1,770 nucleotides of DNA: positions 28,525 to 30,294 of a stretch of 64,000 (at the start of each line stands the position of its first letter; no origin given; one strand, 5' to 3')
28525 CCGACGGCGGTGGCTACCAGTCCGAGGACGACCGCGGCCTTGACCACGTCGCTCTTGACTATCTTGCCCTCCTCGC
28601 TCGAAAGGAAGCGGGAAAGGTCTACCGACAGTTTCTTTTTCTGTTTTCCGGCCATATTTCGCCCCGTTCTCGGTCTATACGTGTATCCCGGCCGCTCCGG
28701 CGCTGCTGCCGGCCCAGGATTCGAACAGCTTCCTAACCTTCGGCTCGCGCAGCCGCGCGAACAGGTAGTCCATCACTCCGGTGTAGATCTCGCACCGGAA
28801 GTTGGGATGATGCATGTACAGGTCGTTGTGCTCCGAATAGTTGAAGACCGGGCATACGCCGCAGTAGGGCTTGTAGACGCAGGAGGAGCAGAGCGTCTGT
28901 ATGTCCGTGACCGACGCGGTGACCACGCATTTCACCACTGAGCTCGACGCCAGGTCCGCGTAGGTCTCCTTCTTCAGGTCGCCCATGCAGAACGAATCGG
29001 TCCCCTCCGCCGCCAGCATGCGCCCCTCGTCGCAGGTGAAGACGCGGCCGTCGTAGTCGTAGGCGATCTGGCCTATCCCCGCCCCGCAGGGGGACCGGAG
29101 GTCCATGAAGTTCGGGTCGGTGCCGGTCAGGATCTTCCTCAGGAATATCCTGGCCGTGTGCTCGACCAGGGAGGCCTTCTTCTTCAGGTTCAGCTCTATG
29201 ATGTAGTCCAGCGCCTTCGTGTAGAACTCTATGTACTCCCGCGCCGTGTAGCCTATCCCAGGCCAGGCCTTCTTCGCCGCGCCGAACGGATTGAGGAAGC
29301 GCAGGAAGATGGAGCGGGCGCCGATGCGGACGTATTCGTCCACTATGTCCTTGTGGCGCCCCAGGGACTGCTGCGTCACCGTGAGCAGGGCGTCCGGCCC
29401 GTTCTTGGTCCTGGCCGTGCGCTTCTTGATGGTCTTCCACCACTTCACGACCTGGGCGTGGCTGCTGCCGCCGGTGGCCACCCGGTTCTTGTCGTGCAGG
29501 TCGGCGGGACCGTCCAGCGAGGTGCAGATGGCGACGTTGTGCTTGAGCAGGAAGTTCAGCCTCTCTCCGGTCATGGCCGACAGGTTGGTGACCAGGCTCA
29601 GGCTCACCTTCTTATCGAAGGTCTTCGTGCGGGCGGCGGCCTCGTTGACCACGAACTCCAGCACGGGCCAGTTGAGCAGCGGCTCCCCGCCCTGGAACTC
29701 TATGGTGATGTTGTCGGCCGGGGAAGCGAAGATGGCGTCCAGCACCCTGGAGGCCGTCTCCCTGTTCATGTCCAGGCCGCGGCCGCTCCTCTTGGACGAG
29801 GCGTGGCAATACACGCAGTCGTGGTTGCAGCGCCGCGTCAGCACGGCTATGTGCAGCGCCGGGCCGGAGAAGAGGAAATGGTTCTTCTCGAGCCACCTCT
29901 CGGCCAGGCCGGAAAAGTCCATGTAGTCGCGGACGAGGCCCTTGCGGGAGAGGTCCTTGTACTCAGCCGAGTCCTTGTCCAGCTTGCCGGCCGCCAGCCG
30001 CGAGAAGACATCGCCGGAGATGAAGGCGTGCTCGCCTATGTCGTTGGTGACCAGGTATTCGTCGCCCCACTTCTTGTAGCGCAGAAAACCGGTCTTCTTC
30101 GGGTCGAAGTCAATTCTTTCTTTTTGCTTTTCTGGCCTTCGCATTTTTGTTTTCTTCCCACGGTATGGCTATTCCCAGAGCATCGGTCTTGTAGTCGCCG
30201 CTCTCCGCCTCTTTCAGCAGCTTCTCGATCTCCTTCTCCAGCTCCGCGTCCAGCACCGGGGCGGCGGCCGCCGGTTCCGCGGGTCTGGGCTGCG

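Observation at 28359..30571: His-Xaa-Ser (Hxs)-like module: rSAM/SPASM maturase, nine-fold H-x-S repeat peptide and a small accessory protein, fused onto the nitrogenase-like operon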

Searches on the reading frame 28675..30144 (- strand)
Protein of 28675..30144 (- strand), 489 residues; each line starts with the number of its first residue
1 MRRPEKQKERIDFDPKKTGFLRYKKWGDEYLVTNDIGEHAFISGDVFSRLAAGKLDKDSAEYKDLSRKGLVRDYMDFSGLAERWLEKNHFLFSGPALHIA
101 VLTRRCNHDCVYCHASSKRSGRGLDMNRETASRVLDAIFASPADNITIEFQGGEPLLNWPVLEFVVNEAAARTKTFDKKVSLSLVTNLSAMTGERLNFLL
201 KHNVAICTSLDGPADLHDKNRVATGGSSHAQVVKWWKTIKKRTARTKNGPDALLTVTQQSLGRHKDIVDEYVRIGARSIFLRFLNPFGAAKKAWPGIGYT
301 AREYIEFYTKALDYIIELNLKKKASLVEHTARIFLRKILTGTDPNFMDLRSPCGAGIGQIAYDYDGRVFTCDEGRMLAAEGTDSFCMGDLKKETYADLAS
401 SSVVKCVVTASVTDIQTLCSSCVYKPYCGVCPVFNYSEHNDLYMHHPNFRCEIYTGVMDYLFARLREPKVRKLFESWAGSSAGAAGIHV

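Call 3: search_protein_families(library=ncbifam, proteins=[window:28675-30144:-], max_evalue=0.01)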
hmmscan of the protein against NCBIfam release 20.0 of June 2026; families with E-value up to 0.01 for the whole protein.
window:28675-30144:- (489 aa): 65 families (the best 25 are shown)
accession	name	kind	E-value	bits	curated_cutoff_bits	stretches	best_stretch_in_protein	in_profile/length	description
TIGR03978.1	rSAM_paired_1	equivalog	9.9e-147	489.4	370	1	21-478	4-466/466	His-Xaa-Ser system radical SAM maturase HxsB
NF047865.1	rSAM_PapB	equivalog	4.7e-35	121.4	340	1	101-440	8-325/330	PapB family radical SAM/SPASM ranthipeptide maturase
TIGR04064.1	rSAM_nif11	equivalog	2.1e-30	105.9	518.7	1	100-234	82-219/459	nif11-like peptide radical SAM maturase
TIGR03906.1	quino_hemo_SAM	equivalog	1.7e-28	99.5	453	1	101-235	99-236/467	quinohemoprotein amine dehydrogenase maturation protein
TIGR04163.1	rSAM_cobopep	equivalog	3.2e-27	95.3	375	1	68-465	37-419/428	peptide-modifying radical SAM enzyme CbpB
TIGR04068.1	rSAM_ocin_clost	equivalog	1.1e-26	93.7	500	1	102-452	90-440/462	Cys-rich peptide radical SAM maturase CcpM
TIGR03942.1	sulfatase_rSAM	equivalog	3.1e-26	92.3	349.45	1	103-459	8-351/363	anaerobic sulfatase maturase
TIGR03974.1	rSAM_six_Cys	equivalog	1.1e-24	87.1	425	1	95-453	99-437/451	thioether cross-link-forming SCIFF peptide maturase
NF041298.1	rSAM_mat_DynA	equivalog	4.8e-23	81.7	450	1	103-466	8-354/356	dynobactin maturation radical SAM/SPASM protein DynA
NF040492.1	not_ScfB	exception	7.1e-23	81.2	855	1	98-444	98-428/450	ScfB-related radical SAM/SPASM orphan maturase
TIGR04083.1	rSAM_pep_methan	hypoth_equivalog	8.8e-23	80.8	300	1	102-467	6-345/376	TIGR04083 family peptide-modifying radical SAM enzyme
NF038107.1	rSAM_NF038107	equivalog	2.1e-21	76.2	600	1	36-244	23-238/444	Cys-every-fifth radical SAM/SPASM peptide maturase CefB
NF041707.1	rSAM_YhhB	equivalog_domain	5.9e-20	71.5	445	1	103-442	9-344/369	cyclophane-forming radical SAM/SPASM peptide maturase YhhB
NF035951.1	rSAM_RumMC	equivalog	1.2e-19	70.4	720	1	100-237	116-257/510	RumMC family radical SAM sactipeptide maturase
NF010321.0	PRK13758.1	equivalog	5.2e-18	65.3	441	1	102-465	11-362/370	anaerobic sulfatase-maturase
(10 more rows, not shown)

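Call 4: search_protein_families(library=pfam, proteins=[window:28675-30144:-], max_evalue=0.01)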
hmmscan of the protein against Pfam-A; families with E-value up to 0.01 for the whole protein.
window:28675-30144:- (489 aa): 3 families
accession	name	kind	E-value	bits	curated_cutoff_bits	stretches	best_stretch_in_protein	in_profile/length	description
PF04055.27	Radical_SAM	-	5.6e-14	53.1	29.5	1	102-260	3-158/166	Radical SAM superfamily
PF13353.11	Fer4_12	-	1.4e-08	35.6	22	1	94-230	3-133/137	4Fe-4S single cluster domain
PF13186.11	SPASM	-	0.0075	17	21.5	0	353-422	1-66/67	Iron-sulfur cluster-binding domain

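Call 19: find_homologous_proteins(query=window:28675-30144:-, max_evalue=1e-20)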
Query window:28675-30144:- (489 aa): 4725 proteins with E <= 1e-20 among 8000 candidates; the best 120 are listed.
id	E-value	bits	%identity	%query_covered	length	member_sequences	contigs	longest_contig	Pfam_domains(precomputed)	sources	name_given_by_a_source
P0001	0.0e+0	1139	100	100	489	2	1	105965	PF04055.28,PF13353.12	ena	-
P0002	0.0e+0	1009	87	100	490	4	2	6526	PF04055.28,PF13353.12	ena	-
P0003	7.9e-256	867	74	99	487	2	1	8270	PF13186.12,PF04055.28,PF13353.12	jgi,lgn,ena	-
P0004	2.9e-255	866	75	99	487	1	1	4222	PF04055.28,PF13353.12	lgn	-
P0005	1.8e-252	856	73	99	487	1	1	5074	PF04055.28,PF13353.12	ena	-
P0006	1.9e-250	850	73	100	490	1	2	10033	PF04055.28,PF13353.12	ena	-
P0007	5.0e-246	835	72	99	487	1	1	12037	PF04055.28,PF13353.12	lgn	-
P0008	7.0e-189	647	59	96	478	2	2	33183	PF04055.28,PF13353.12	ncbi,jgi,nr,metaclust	ncbi:MAG: His-Xaa-Ser system radical SAM maturase HxsB [Elusimicrobia bacterium CG08_land_8_20_14_0_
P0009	6.4e-186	637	59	96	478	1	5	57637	PF04055.28,PF13353.12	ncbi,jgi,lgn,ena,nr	ncbi:MAG TPA: His-Xaa-Ser system radical SAM maturase HxsB [Elusimicrobia bacterium]|nr:His-Xaa-Ser 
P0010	2.5e-182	625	54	98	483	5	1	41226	PF13186.12,PF04055.28,PF13353.12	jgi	jgi:His-Xaa-Ser system radical SAM maturase HxsB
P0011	4.6e-182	624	58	96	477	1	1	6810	PF04055.28,PF13353.12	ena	-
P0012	1.4e-181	623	57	96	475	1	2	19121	PF04055.28,PF13353.12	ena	-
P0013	1.8e-180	619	56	95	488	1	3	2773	PF04055.28,PF13353.12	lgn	-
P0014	5.9e-180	617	58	96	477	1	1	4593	PF04055.28,PF13353.12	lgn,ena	-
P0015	2.7e-177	608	56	96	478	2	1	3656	PF04055.28,PF13353.12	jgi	jgi:uncharacterized protein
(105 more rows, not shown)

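Call 25: find_related_loci(query=A1, collection=genome_contigs, flank=10000)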
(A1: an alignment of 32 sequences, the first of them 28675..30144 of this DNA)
Query A1 (489 aa) in genome_contigs; peptide patterns used: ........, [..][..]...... (x = any residue, [..] = any of these).
600 stretches matched a pattern (row limit reached: there are more); 588 encode a relative of the query (tblastn E <= 1e-3); the best 80 are kept; 79 distinct loci.
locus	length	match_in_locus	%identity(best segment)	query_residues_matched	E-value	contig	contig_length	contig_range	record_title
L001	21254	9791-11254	87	2-489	0e+0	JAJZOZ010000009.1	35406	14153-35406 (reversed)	MAG: bacterium isolate SKS1.bin104 NODE_2080_length_35406_cov_3.825420, whole genome shotgun sequence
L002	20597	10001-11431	59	5-480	0e+0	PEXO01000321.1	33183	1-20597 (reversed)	MAG: Elusimicrobia bacterium CG08_land_8_20_14_0_20_59_10 CG08_land_8_20_14_0.20_scaffold_309_c, whole genome shotgun se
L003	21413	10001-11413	52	1-477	6e-164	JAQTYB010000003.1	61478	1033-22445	MAG: Elusimicrobiales bacterium isolate STC_27 NODE_1011_length_61478_cov_3.872961_Sandtown_C, whole genome shotgun sequ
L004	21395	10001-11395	51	13-477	9e-159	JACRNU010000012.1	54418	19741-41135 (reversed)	MAG: Elusimicrobia bacterium isolate NC_groundwater_1943_Pr3_S-0.2um_66_9 scaffold_127697, whole genome shotgun sequence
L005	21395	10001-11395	51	13-477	8e-154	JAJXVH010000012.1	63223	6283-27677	MAG: bacterium isolate BP5.bin24 NODE_669_length_63223_cov_3.540779, whole genome shotgun sequence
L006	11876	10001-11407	50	13-477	2e-151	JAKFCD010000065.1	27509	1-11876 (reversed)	MAG: Elusimicrobiota bacterium isolate LC012 contig-124_2020, whole genome shotgun sequence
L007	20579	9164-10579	49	5-477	4e-151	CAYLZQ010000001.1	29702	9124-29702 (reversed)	MAG TPA_asm: uncultured Elusimicrobia bacterium isolate binchicken_co21_239 genome assembly, contig: NODE_591_length_297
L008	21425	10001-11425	49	13-483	7e-151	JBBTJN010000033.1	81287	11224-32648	MAG: Elusimicrobiota bacterium isolate H52-bin097_1 H52_bin097_1_000000000033, whole genome shotgun sequence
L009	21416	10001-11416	47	14-482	2e-149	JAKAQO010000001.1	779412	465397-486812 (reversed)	MAG: bacterium isolate YF2.bin79 NODE_1_length_779412_cov_5.964498, whole genome shotgun sequence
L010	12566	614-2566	46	10-478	6e-147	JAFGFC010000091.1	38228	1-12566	MAG: Spirochaetes bacterium isolate Zod_Metabat.1289 k87_3889893, whole genome shotgun sequence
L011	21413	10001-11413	48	13-483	4e-147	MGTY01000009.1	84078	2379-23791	MAG: Elusimicrobia bacterium GWA2_69_24 gwa2_scaffold_1125, whole genome shotgun sequence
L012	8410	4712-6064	49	21-465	4e-145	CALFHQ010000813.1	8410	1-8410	MAG TPA_asm: uncultured proteobacterium isolate ERR2206789_bin.10_CONCOCT_v1.1_MAG genome assembly, contig: ERZ890810.24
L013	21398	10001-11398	46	19-478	2e-142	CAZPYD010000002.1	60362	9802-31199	MAG TPA_asm: uncultured Candidatus Saccharibacteria bacterium isolate SRP077602_co6_10 genome assembly, contig: NODE_765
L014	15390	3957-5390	46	1-479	2e-142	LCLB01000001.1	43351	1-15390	MAG: Parcubacteria group bacterium GW2011_GWF1_45_5 UX14_C0001, whole genome shotgun sequence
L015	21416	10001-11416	48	19-487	3e-142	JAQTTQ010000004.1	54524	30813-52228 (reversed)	MAG: Candidatus Omnitrophota bacterium isolate STB_44 NODE_1208_length_54524_cov_7.512216_Sandtown_B, whole genome shotg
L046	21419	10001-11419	44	13-480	2e-131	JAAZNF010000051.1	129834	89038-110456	MAG: Myxococcales bacterium isolate AS27yjCOA_137 58205_AS27, whole genome shotgun sequence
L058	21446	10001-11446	43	1-478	2e-129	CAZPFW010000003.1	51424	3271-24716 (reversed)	MAG TPA_asm: uncultured Candidatus Saccharibacteria bacterium isolate binchicken_co39_267 genome assembly, contig: NODE_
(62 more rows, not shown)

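Call 39: search_protein_families(library=padloc, proteins=[window:28675-30144:-], max_evalue=0.01)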
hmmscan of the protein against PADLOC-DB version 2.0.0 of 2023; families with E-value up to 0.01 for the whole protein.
window:28675-30144:- (489 aa): 2 families
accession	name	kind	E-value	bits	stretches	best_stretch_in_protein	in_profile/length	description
PDLC02903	pVip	-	1.5e-10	38.9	1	102-215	6-105/257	Viperins not associated with kinases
PDLC02904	pVip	-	7.6e-10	36.7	1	102-245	9-142/262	Viperins associated with kinases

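Call 47: search_dna_similar(query=window:28675-30144:-, collection=plasmids, mode=protein, max_rows=8)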
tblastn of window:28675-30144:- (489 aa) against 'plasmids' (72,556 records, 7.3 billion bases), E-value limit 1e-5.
Records with a match: 544; places in all: 556; records where one place covers at least 80% of the query: 80.
Best place of each record, by identity: <60% 544.
By first word of the organism name: Klebsiella 321; Rhizobium 34; Bacillus 30; Agrobacterium 26; Clostridium 16; Paracoccus 10; Sinorhizobium 8; Pantoea 6; Mesorhizobium 5; Novosphingobium 4; and 51 more.
By predicted mobility (MOB-suite, as given by PLSDB): conjugative 354; non-mobilizable 168; mobilizable 22.
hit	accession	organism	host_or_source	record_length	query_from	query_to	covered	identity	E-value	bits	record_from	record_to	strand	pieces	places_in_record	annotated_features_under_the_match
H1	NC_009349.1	Aeromonas salmonicida subsp. salmonicida A449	-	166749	28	469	90%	39.6%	1e-91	312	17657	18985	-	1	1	hxsB: His-Xaa-Ser system radical SAM maturase HxsB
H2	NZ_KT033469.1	Aeromonas salmonicida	-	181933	28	469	90%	39.6%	1e-91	312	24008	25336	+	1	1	hxsB: His-Xaa-Ser system radical SAM maturase HxsB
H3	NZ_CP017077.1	Novosphingobium resinovorum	single cell,soil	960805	3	475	97%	36.5%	2e-84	291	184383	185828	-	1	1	hxsB: His-Xaa-Ser system radical SAM maturase HxsB | hypothetical protein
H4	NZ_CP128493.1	Novosphingobium resinovorum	pure cell culture,soil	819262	3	475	97%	36.5%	2e-84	291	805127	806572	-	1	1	hxsB: His-Xaa-Ser system radical SAM maturase HxsB | hypothetical protein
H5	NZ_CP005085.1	Sphingobium sp. TKS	-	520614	31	475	91%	37.5%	1e-83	289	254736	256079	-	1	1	hxsB: His-Xaa-Ser system radical SAM maturase HxsB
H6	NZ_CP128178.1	Sphingobium baderi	mixed culture,activated sludge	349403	31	475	91%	37.5%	2e-83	288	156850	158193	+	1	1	hxsB: His-Xaa-Ser system radical SAM maturase HxsB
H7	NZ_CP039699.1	Novosphingobium sp. EMRT-2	cell,freshwater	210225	30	475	91%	36.9%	8e-85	292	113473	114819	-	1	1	hxsB: His-Xaa-Ser system radical SAM maturase HxsB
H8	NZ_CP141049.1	Microvirga lotononidis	-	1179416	31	475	91%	37.0%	8e-85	292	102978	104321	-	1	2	none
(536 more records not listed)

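Call 48: get_annotated_region(hit=H1, flank=4000)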
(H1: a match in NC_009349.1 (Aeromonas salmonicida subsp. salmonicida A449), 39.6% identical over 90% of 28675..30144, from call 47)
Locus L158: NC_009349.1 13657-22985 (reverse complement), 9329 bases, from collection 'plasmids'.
description: Aeromonas salmonicida subsp. salmonicida A449 plasmid 4, complete sequence
organism: Aeromonas salmonicida subsp. salmonicida A449 (NCBI taxid 382245)
taxonomy: Bacteria; Pseudomonadota; Gammaproteobacteria; Aeromonadales; Aeromonadaceae; Aeromonas; Aeromonas salmonicida; Aeromonas salmonicida subsp. salmonicida A449
host: -; source: -; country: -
typing (MOB-suite, as given by PLSDB): conjugative; replicon rep_cluster_71; relaxase MOBH,MOBH; mating-pair formation MPF_F
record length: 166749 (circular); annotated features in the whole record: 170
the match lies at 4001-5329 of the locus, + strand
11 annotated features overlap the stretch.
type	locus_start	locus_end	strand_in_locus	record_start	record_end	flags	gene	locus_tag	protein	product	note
CDS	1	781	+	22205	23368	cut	-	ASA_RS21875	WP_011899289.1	KorB domain-containing protein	-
CDS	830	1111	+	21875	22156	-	-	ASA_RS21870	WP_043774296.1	helix-turn-helix domain-containing protein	-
CDS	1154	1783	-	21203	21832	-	-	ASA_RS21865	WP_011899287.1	type I restriction endonuclease subunit M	-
CDS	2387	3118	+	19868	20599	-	-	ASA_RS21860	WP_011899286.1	hypothetical protein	-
CDS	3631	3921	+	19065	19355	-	hxsD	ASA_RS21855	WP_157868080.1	His-Xaa-Ser system protein HxsD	-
CDS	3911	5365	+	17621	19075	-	hxsB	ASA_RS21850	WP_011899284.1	His-Xaa-Ser system radical SAM maturase HxsB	-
CDS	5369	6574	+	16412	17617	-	hxsC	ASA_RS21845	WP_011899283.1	His-Xaa-Ser system radical SAM maturase HxsC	-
CDS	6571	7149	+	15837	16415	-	hxsA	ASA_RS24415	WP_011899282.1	His-Xaa-Ser repeat protein HxsA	-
CDS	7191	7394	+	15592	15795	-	-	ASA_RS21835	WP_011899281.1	DUF5334 family protein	-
CDS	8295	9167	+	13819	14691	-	-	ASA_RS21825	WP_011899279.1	TnsA endonuclease N-terminal domain-containing protein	-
CDS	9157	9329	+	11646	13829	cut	-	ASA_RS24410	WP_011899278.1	hypothetical protein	-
